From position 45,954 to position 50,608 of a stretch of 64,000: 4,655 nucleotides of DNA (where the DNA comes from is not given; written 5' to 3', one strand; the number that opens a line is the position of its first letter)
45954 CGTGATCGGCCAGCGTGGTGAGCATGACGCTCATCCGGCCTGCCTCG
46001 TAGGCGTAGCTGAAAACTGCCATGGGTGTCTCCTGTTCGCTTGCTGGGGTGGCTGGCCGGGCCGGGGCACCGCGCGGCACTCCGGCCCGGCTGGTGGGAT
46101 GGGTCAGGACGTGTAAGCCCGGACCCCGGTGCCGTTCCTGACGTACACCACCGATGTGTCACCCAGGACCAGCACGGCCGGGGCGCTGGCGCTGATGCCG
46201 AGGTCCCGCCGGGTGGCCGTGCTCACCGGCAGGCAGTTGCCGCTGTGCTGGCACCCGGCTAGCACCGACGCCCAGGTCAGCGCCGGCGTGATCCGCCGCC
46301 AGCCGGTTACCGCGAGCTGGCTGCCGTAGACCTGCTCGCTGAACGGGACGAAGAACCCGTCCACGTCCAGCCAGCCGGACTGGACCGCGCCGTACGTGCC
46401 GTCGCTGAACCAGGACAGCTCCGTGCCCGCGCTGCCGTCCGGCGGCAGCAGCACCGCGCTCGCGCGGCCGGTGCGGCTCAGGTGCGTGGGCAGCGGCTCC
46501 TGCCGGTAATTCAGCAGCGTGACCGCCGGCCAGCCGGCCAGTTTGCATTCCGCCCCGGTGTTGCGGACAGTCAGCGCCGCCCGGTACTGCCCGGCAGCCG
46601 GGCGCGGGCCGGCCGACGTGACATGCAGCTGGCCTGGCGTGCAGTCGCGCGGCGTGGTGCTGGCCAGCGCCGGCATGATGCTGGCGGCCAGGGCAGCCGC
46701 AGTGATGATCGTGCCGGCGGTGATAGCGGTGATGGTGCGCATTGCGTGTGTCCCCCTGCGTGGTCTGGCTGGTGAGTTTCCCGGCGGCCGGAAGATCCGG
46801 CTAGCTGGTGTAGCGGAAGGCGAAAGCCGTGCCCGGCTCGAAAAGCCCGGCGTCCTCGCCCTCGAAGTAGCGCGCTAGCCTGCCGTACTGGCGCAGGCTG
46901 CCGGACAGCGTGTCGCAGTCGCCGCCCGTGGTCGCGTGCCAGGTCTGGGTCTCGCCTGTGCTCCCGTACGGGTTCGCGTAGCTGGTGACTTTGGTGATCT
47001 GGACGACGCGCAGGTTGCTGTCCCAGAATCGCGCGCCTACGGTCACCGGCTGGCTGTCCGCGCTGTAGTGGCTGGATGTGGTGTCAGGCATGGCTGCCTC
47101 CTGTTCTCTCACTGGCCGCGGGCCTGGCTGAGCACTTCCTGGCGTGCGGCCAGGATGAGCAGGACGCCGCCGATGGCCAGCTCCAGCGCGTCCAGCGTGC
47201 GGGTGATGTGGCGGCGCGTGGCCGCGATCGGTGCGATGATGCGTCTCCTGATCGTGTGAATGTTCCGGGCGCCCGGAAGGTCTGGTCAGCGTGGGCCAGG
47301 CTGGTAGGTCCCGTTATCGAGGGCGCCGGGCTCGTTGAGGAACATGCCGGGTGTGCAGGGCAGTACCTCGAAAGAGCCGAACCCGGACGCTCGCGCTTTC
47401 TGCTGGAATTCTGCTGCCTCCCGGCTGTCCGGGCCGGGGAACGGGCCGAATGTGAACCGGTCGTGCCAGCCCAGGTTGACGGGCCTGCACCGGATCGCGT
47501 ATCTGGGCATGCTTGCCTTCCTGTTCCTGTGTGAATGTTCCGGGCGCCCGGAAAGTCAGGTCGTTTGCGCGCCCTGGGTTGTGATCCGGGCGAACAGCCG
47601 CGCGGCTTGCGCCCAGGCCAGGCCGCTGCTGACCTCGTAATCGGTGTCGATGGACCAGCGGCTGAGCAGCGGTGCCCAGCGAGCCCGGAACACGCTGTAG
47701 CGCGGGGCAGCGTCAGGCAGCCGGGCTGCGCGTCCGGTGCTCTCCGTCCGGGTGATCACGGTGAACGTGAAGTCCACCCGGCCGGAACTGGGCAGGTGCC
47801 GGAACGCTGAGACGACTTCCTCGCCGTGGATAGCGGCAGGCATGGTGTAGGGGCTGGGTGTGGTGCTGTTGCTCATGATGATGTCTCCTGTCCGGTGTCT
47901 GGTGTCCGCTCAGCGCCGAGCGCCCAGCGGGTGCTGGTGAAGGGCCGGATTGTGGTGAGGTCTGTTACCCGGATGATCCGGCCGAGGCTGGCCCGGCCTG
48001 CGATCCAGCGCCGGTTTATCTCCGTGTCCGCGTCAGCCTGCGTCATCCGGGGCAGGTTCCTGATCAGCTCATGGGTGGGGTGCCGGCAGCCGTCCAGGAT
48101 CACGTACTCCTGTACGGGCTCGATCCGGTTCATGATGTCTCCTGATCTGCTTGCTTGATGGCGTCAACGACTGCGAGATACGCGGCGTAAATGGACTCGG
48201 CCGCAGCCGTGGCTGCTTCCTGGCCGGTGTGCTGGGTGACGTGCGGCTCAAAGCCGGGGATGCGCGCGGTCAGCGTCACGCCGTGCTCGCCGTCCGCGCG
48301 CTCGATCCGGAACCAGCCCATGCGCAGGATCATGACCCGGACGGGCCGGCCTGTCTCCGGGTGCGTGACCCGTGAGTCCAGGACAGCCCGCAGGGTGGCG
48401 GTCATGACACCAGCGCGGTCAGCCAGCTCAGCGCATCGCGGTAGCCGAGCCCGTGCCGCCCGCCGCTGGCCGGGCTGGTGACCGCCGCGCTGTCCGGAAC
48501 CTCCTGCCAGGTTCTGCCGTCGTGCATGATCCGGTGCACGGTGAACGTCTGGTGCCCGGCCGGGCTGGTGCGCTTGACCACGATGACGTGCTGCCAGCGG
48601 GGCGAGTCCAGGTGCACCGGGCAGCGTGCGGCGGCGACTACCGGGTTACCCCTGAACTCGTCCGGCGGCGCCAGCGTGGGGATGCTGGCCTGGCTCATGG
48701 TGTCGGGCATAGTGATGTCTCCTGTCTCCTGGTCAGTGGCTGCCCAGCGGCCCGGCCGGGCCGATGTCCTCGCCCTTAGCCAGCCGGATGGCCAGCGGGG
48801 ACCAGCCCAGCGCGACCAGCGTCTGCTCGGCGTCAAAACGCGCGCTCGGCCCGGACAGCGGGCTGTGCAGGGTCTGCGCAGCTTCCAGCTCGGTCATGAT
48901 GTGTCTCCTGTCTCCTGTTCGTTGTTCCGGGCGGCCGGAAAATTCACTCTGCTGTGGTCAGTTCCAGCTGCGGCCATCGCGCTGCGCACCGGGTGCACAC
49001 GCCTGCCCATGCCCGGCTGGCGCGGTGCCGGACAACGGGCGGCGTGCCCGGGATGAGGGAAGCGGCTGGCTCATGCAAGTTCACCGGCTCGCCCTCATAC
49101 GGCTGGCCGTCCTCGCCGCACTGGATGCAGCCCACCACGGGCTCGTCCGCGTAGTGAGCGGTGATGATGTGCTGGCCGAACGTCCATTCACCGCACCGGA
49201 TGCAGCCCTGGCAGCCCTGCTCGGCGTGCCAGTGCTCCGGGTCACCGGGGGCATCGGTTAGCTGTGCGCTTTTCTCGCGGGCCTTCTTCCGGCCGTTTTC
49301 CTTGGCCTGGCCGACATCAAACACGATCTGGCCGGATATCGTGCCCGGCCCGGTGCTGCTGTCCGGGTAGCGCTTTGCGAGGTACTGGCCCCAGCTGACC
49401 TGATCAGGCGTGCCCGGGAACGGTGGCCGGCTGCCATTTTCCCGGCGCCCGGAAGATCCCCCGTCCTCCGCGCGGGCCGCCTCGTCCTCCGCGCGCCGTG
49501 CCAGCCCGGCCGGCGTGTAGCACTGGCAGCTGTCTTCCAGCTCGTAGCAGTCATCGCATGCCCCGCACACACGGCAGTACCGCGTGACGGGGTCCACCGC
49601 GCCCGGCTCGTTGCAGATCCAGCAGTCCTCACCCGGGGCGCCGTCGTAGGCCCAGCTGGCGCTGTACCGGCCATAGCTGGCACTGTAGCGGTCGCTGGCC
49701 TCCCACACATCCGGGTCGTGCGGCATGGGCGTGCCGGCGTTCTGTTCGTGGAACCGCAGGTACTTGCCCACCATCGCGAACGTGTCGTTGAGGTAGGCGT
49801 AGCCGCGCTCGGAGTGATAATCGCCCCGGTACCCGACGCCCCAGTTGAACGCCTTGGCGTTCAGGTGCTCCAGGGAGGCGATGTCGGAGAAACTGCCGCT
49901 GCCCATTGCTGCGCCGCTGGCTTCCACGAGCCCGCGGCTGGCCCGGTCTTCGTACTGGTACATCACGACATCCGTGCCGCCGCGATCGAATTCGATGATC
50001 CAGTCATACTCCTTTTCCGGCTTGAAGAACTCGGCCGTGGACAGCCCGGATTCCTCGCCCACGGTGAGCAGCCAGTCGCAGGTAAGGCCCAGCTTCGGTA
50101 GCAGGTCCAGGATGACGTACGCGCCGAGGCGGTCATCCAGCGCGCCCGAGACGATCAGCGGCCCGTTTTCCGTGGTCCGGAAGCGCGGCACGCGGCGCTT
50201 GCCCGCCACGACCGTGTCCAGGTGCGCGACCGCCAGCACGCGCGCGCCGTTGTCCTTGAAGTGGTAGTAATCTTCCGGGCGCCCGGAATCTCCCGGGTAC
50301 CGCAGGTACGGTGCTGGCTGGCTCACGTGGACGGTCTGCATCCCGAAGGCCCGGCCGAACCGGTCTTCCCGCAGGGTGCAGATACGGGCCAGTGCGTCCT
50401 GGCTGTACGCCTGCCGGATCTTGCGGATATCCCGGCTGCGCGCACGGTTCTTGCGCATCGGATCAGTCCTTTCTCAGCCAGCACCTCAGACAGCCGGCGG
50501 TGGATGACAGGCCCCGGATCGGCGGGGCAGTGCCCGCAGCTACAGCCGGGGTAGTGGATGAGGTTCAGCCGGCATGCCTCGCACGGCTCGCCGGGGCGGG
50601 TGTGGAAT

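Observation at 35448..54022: Family of about 20 copies of a 16-bp GC-rich palindrome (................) punctuating the minus-strand small-gene block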

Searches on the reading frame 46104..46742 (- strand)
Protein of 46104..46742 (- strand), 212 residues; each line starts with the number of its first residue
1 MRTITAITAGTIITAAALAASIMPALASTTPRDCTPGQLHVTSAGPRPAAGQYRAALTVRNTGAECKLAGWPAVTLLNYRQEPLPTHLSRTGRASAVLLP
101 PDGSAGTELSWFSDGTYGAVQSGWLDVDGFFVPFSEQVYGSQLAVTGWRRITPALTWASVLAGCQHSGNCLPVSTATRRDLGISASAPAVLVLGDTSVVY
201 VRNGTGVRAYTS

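Call 54: search_protein_families(library=pfam, proteins=[window:46104-46742:-], max_evalue=0.01)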
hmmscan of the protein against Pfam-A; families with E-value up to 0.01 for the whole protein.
window:46104-46742:- (212 aa): 1 family
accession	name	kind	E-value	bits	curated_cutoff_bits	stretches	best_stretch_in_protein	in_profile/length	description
PF14016.12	DUF4232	-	3.6e-13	50.2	27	1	34-121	1-89/129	Domain of unknown function (DUF4232)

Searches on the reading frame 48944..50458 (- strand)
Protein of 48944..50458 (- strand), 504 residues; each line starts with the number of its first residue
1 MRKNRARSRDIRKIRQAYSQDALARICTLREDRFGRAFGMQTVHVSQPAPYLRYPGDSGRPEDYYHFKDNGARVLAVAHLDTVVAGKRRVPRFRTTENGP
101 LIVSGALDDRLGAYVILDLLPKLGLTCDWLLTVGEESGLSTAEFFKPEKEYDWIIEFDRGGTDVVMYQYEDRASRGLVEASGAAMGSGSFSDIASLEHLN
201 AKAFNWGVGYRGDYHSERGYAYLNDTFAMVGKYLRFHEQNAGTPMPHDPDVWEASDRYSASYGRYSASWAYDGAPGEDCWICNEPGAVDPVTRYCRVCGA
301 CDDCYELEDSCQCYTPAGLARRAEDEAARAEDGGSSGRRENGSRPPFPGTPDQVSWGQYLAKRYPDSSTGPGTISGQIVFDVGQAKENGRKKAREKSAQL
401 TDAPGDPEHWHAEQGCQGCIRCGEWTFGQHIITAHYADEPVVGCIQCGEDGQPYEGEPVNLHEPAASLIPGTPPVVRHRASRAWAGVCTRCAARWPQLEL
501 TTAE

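Call 8: search_protein_families(library=pfam, proteins=[window:48944-50458:-], max_evalue=0.01)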
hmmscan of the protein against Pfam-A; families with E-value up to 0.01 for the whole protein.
window:48944-50458:- (504 aa): 1 family
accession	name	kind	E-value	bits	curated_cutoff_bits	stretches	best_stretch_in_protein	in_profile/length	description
PF05343.19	Peptidase_M42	-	1.5e-05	24.6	23.2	1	81-159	112-190/292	M42 glutamyl aminopeptidase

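Call 9: search_protein_families(library=phrogs, proteins=[window:48944-50458:-], max_evalue=0.001)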
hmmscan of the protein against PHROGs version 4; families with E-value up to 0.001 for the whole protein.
window:48944-50458:- (504 aa): 2 families
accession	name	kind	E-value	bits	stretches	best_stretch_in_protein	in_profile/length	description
phrog_4191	-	other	4.5e-12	46.7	1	70-262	54-268/342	peptidase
phrog_25883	-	unknown function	5.8e-05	23.5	1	277-315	218-254/299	-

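Call 49: find_homologous_proteins(query=window:48944-50458:-)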
Query window:48944-50458:- (504 aa): 726 proteins with E <= 0.001 among 8000 candidates; the best 120 are listed.
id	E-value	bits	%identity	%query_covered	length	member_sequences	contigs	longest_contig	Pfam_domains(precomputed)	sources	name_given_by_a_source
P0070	0.0e+0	1202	100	100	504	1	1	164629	PF05343.20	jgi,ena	-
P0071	5.9e-135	469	46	96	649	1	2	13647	-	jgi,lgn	jgi:hypothetical protein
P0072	7.8e-134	465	54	87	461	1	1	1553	-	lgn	-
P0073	2.9e-130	453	65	63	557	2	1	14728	-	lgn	-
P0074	4.1e-129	450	61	70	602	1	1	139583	-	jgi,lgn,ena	-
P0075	4.6e-128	446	57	77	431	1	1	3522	-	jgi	jgi:hypothetical protein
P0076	6.9e-126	439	66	63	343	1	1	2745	-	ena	-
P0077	1.2e-125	438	63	65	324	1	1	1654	-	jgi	jgi:hypothetical protein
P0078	1.2e-125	438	48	99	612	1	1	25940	-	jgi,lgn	jgi:hypothetical protein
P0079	1.7e-125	438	65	63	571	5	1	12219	-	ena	-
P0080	2.1e-125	437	61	73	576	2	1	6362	-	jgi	jgi:hypothetical protein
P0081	9.4e-125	435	60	72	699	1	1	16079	-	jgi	jgi:hypothetical protein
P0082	1.1e-124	435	46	99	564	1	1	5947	-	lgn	-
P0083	1.4e-124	435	50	96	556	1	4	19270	-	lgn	-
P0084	1.5e-124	435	63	63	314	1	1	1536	-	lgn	-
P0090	5.3e-122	426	67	61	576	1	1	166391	-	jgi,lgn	jgi:hypothetical protein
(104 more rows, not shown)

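Call 51: find_encoding_contigs(protein=P0078, flank=10000, max_places=1)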
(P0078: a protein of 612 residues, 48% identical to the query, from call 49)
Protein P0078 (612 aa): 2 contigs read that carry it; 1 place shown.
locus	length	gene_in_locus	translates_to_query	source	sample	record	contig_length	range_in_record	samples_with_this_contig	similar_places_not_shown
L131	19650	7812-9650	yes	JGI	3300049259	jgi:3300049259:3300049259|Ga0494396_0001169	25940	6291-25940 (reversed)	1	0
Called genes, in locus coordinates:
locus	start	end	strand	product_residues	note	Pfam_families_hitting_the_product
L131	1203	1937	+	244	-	-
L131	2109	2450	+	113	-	-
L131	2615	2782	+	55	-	-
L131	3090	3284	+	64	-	-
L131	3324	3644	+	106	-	-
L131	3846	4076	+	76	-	-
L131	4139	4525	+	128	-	-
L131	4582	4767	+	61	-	-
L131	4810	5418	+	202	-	-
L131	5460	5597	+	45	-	-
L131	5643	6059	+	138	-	-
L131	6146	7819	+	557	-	-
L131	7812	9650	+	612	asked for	-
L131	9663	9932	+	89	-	-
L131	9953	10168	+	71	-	-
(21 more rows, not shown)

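Call 52: find_encoding_contigs(protein=P0071, flank=10000, max_places=1)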
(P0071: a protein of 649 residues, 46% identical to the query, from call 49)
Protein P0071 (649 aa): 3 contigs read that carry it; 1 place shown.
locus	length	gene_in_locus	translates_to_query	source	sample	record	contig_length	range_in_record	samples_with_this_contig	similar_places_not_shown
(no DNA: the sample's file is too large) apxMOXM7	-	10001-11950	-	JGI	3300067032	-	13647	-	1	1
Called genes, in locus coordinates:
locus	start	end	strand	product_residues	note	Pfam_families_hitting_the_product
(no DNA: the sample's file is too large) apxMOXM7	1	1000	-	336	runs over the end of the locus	-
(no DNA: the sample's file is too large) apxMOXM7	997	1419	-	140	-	-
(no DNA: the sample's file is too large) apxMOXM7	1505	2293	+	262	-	-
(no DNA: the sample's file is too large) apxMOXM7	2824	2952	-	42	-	-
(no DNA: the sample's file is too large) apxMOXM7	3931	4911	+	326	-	-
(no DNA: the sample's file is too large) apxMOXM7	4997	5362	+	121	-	-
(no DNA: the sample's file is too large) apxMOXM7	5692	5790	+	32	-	-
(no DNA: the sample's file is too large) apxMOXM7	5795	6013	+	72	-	-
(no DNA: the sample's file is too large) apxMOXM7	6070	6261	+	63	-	-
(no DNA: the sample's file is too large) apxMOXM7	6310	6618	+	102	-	-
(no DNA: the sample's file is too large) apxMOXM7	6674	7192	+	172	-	-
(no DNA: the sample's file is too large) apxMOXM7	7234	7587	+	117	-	PF08044:DUF1707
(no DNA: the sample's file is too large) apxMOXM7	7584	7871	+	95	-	-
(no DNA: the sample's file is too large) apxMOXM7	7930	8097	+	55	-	-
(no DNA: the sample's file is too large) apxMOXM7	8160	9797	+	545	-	-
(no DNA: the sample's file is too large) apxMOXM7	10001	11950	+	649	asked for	-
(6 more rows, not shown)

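Call 57: find_encoding_contigs(protein=P0090, flank=10000, max_places=1)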
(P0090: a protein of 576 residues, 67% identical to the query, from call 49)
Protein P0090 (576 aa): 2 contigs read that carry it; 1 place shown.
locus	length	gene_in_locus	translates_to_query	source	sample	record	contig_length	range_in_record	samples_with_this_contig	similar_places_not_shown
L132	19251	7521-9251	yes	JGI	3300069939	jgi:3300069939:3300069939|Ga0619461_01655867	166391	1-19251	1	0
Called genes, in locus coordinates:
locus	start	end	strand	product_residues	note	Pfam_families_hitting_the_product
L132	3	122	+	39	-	?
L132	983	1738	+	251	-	-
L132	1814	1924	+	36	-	-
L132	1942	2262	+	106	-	-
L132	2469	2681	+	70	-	-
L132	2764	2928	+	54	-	-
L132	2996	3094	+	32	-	-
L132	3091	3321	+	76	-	-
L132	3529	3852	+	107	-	-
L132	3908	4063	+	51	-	-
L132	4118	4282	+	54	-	-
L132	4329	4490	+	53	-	-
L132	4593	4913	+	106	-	-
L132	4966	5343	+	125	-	-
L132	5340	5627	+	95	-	-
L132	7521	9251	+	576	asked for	-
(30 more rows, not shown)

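Call 58: find_encoding_contigs(protein=P0074, flank=10000, max_places=1)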
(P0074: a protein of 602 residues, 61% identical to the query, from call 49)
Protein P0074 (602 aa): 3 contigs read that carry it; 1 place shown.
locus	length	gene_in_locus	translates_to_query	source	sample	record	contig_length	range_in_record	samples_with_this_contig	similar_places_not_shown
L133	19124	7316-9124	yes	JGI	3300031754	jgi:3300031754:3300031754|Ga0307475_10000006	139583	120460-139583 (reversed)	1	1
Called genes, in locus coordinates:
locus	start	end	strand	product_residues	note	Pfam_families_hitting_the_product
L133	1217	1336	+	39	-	-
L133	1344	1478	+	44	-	-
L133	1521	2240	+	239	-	-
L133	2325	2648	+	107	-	-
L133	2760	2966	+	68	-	-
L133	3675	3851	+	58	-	-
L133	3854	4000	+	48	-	-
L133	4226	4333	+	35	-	-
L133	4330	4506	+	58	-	-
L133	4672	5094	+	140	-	-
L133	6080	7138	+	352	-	-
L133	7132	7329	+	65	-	-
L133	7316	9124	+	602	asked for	-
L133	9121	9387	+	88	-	-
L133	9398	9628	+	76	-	-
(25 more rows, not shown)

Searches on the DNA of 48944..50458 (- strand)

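Call 93: search_rna_families(sources=[L131, L132, L133, L125, L128, L130], threshold=gathering)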
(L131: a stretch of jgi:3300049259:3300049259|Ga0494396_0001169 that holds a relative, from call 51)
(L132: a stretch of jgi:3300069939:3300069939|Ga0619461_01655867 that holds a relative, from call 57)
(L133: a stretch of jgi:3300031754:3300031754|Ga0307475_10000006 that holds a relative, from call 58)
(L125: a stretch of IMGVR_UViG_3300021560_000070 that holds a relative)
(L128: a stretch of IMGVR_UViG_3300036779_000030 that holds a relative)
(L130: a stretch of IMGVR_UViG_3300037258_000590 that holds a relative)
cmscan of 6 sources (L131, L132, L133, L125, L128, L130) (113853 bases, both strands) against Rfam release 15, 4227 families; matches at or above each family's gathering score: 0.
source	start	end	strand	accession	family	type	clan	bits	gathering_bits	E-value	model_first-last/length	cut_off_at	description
